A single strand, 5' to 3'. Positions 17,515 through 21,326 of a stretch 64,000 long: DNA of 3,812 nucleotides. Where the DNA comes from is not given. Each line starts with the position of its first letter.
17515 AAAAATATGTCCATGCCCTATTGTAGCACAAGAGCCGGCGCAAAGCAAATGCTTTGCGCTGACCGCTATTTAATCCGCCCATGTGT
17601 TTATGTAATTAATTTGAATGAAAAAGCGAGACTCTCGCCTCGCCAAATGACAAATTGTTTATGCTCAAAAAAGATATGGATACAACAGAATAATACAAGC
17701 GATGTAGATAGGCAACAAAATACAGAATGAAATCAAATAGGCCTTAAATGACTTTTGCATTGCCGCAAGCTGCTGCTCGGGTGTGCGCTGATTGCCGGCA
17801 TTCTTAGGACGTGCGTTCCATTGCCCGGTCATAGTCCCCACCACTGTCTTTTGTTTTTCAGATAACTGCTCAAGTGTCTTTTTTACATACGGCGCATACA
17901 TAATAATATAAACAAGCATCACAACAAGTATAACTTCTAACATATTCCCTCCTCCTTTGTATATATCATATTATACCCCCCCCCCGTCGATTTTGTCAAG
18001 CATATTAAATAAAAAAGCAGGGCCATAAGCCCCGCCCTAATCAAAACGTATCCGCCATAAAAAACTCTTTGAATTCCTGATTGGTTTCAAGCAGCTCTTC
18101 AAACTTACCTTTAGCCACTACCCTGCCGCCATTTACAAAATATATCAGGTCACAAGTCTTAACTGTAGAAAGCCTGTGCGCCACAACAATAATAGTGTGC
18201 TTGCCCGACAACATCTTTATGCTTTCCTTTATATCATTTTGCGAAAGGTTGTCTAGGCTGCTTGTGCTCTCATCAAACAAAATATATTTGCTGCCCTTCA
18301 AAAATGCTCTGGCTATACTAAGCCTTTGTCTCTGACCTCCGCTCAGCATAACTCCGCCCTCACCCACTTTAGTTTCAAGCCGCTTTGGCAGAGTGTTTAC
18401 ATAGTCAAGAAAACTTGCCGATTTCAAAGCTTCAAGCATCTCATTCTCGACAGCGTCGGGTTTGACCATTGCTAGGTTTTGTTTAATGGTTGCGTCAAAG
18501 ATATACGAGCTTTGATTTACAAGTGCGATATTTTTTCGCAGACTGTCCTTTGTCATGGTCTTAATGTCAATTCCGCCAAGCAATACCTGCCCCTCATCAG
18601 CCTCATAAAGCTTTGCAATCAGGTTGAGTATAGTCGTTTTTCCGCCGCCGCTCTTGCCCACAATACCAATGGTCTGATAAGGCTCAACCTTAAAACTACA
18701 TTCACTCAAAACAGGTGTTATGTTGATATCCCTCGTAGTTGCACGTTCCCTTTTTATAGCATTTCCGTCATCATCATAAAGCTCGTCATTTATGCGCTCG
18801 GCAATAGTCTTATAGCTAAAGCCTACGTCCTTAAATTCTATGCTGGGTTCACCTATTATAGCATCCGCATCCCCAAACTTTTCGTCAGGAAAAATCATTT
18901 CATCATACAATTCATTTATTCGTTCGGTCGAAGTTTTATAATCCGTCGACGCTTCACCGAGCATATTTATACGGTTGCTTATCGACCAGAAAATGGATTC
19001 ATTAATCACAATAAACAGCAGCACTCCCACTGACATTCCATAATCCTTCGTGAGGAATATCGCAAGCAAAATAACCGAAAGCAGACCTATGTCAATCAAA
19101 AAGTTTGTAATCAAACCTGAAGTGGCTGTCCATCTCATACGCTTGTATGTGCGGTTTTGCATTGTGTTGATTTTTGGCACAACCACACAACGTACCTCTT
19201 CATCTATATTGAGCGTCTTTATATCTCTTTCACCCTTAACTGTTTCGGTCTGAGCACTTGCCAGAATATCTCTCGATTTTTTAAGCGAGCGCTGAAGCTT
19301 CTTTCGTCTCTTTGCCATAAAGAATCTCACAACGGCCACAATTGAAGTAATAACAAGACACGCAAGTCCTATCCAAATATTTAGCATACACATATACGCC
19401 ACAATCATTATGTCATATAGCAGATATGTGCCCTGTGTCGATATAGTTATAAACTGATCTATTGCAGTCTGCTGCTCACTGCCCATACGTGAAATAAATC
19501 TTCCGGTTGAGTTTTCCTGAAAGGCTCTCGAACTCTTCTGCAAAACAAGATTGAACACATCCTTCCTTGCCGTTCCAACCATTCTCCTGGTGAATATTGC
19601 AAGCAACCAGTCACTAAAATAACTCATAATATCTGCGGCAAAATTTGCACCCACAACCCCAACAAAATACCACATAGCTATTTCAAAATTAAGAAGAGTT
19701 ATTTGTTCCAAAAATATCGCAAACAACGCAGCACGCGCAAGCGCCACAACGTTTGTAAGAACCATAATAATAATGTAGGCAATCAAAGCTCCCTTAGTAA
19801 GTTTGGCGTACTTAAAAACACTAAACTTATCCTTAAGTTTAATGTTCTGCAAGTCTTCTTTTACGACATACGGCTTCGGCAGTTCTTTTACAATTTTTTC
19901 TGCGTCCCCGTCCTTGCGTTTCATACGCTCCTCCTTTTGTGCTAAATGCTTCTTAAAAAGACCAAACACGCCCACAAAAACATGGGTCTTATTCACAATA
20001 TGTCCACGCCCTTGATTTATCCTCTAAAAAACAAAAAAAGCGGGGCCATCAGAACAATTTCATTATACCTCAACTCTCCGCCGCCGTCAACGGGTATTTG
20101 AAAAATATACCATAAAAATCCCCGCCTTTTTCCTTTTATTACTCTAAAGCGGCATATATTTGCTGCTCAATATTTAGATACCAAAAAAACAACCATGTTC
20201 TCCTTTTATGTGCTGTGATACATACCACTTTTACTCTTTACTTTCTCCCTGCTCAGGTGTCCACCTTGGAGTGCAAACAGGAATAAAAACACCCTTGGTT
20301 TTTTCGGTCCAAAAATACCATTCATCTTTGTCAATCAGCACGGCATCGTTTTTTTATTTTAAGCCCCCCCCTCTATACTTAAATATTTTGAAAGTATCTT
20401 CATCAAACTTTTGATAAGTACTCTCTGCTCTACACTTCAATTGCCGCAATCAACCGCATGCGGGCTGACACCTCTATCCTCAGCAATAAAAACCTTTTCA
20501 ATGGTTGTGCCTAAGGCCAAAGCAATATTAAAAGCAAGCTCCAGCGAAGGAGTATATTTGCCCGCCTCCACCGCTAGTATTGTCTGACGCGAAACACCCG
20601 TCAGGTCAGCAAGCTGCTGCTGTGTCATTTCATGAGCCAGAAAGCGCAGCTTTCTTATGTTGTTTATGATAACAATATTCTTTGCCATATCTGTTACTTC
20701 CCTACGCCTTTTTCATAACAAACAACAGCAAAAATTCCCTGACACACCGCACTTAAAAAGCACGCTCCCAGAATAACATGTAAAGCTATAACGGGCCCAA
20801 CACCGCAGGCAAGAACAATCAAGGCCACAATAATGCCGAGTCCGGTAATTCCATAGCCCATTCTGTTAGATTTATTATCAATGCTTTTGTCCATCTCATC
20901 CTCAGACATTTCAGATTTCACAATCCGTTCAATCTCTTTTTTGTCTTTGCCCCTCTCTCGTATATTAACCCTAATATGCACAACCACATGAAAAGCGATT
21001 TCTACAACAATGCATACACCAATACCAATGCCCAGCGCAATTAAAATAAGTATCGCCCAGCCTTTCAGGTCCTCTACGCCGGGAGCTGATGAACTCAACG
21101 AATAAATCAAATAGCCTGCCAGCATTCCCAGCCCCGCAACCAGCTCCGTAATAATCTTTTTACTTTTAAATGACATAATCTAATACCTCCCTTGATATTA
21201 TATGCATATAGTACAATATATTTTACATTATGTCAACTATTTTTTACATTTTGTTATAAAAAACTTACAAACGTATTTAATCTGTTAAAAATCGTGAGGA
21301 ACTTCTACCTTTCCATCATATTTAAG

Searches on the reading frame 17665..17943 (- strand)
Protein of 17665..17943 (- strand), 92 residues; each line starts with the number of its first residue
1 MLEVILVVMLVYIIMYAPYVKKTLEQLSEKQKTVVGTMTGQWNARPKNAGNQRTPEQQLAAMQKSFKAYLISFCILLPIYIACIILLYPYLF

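Call 7: find_encoding_contigs(protein=window:17665-17943:-, flank=4000, max_places=10)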
Protein window:17665-17943:- (92 aa): 1 contig read that carries it; 1 place shown.
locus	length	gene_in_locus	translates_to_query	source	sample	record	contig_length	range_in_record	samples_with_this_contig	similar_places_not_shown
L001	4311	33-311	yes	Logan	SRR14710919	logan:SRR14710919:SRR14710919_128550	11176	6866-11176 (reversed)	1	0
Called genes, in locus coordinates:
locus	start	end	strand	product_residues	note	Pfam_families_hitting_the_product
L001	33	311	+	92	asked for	-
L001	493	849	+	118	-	PF00636:Ribonuclease_3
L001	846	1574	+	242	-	PF08032:SpoU_sub_bind, PF00588:SpoU_methylase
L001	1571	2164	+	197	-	PF04542:Sigma70_r2, PF08281:Sigma70_r4_2 (weak)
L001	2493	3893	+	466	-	PF00206:Lyase_1, PF08328:ASL_C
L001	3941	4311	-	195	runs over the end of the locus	PF02915:Rubrerythrin, PF21349:RUBY_RBDX (weak)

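Call 13: find_homologous_proteins(query=window:17665-17943:-, max_evalue=0.001)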
Query window:17665-17943:- (92 aa): 1 proteins with E <= 0.001 among 2 candidates.
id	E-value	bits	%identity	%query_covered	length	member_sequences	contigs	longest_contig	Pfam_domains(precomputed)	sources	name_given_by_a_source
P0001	8.5e-53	193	100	100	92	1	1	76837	-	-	-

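Call 18: search_protein_families(library=pfam, proteins=[window:17665-17943:-], max_evalue=0.01)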
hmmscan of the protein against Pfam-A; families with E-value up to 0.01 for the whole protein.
window:17665-17943:- (92 aa): 1 family
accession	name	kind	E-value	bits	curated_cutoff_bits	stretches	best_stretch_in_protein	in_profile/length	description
PF09973.14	DUF2208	-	0.002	18.3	24.3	1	4-91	23-111/231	Predicted membrane protein (DUF2208)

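Call 72: search_protein_representatives(protein=window:17665-17943:-)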
Query: 92 residues. Proteins with E-value up to 0.001 (for the whole library): 13; up to 1e-10: 5; up to 1e-30: 1. The best 13 are listed.
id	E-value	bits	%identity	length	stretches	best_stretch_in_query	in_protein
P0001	2.7e-53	193.4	100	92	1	1-92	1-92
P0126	1.2e-17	79.6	48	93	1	1-92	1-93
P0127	3.5e-14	68.6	44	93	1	1-90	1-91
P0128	3.0e-11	59.3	41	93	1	1-92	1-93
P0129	9.3e-11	57.7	44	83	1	13-91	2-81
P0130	8.4e-09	51.4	36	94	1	1-91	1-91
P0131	2.5e-06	43.6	33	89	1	1-92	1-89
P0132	3.8e-05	39.8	32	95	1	1-92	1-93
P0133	4.5e-05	39.5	34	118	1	1-92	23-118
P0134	1.6e-04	37.8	33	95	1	1-92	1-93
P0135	1.7e-04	37.7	37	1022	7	14-37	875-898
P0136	2.1e-04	37.4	34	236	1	1-89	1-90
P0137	9.5e-04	35.3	33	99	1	1-91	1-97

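Call 73: find_encoding_contigs(protein=P0126, flank=3000, max_places=6)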
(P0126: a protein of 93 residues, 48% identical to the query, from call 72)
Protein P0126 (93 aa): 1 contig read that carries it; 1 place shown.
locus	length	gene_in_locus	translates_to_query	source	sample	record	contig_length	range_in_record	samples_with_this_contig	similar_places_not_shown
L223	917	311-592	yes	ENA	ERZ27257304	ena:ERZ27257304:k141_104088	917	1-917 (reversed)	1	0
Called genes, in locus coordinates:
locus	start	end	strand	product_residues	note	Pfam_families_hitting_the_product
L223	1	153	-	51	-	?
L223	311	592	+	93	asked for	-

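Call 76: find_encoding_contigs(protein=P0127, flank=3000, max_places=6)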
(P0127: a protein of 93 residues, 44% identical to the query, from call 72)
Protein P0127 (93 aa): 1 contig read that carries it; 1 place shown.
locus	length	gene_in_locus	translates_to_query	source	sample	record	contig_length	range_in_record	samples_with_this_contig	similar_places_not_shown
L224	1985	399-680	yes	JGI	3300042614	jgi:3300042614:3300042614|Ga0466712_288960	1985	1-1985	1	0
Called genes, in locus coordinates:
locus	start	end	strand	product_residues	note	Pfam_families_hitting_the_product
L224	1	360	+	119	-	?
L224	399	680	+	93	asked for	-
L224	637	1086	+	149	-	-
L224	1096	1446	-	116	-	PF13443:HTH_26 (faint)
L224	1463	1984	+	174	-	?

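Call 77: find_encoding_contigs(protein=P0128, flank=3000, max_places=6)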
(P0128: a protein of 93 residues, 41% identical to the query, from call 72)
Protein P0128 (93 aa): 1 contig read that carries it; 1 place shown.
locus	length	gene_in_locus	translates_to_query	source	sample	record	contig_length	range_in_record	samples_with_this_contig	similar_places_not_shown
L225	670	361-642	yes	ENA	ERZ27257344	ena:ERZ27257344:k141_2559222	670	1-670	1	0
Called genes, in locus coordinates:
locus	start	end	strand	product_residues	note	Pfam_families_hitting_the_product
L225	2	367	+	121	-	?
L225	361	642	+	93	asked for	-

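Call 80: find_encoding_contigs(protein=P0130, flank=3000, max_places=6)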
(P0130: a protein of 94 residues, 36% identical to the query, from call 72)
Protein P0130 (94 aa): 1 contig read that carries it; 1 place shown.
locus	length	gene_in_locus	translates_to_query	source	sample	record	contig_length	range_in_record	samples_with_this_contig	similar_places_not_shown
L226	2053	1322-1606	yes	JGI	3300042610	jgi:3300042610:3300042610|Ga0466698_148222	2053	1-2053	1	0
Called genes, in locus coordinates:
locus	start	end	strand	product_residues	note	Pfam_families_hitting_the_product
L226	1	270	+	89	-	?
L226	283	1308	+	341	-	PF01408:GFO_IDH_MocA, PF02894:GFO_IDH_MocA_C, PF22725:GFO_IDH_MocA_C3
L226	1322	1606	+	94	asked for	-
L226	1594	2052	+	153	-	?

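Call 83: find_encoding_contigs(protein=P0129, flank=1500, max_places=6)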
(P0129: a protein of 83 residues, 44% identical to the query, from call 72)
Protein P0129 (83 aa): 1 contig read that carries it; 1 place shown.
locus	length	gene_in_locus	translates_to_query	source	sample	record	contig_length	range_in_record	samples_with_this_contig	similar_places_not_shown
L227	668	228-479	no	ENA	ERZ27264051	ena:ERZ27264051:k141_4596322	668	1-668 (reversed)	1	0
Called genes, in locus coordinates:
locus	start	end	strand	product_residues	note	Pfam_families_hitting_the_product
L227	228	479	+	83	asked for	-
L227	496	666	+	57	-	?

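Call 84: find_encoding_contigs(protein=P0131, flank=1500, max_places=6)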
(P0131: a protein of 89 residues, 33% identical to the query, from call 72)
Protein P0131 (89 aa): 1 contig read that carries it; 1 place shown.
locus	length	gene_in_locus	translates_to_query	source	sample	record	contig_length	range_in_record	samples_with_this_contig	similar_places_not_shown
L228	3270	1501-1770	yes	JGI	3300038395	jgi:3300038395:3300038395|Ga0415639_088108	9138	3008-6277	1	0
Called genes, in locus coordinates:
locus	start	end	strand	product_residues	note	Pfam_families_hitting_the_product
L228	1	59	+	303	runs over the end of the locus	PF02881:SRP54_N, PF13604:AAA_30 (weak), PF00448:SRP54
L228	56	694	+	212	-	-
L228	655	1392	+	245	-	PF01261:AP_endonuc_2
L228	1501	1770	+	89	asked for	-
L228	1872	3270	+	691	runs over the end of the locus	PF22839:DUF7015 (faint)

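Call 85: find_encoding_contigs(protein=P0132, flank=1500, max_places=6)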
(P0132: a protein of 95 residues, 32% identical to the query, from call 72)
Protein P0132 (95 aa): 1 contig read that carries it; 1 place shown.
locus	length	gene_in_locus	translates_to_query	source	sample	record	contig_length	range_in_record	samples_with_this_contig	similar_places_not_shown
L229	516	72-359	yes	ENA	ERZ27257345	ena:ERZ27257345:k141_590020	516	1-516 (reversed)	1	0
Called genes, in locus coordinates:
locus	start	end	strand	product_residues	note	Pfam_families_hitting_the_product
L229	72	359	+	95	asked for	-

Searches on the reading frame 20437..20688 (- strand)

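Call 18: search_protein_families(library=pfam, proteins=[window:20437-20688:-], max_evalue=0.01)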
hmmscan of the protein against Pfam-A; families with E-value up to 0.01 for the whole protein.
window:20437-20688:- (83 aa): 8 families
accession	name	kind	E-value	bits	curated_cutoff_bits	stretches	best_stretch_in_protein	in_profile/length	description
PF01381.28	HTH_3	-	1.9e-13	50.7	23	1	12-64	2-53/55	Helix-turn-helix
PF13560.12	HTH_31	-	3.6e-06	27.6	27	1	19-62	13-57/64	Helix-turn-helix domain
PF13443.12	HTH_26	-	5.7e-05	23.7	22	1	18-69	8-60/63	Cro/C1-type HTH DNA-binding domain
PF13545.12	HTH_Crp_2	-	0.00027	21.3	27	1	20-37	22-39/70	Crp-like helix-turn-helix domain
PF07022.19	Phage_CI_repr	-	0.0003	21.5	22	1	22-69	14-60/65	Bacteriophage CI repressor helix-turn-helix domain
PF12844.13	HTH_19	-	0.00032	21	30.2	1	21-71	13-50/64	Helix-turn-helix domain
PF08279.18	HTH_11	-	0.0016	18.7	25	1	14-37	8-32/55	HTH domain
PF04545.22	Sigma70_r4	-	0.0032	17.4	24.1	1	13-37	14-37/50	Sigma-70, region 4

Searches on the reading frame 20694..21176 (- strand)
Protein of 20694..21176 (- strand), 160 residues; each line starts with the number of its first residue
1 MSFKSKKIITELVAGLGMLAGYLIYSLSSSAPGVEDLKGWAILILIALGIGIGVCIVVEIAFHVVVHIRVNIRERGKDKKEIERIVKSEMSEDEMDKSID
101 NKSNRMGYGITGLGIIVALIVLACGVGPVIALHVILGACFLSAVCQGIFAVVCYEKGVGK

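Call 18: search_protein_families(library=pfam, proteins=[window:20694-21176:-], max_evalue=0.01)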
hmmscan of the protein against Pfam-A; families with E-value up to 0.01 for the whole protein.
window:20694-21176:- (160 aa): 2 families
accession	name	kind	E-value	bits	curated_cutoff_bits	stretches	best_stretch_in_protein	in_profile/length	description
PF01794.25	Ferric_reduct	-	0.0066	16.9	28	0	23-123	11-94/121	Ferric reductase like transmembrane component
PF17552.7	DUF5464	-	0.0078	16.9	25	0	117-152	16-49/51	Family of unknown function (DUF5464)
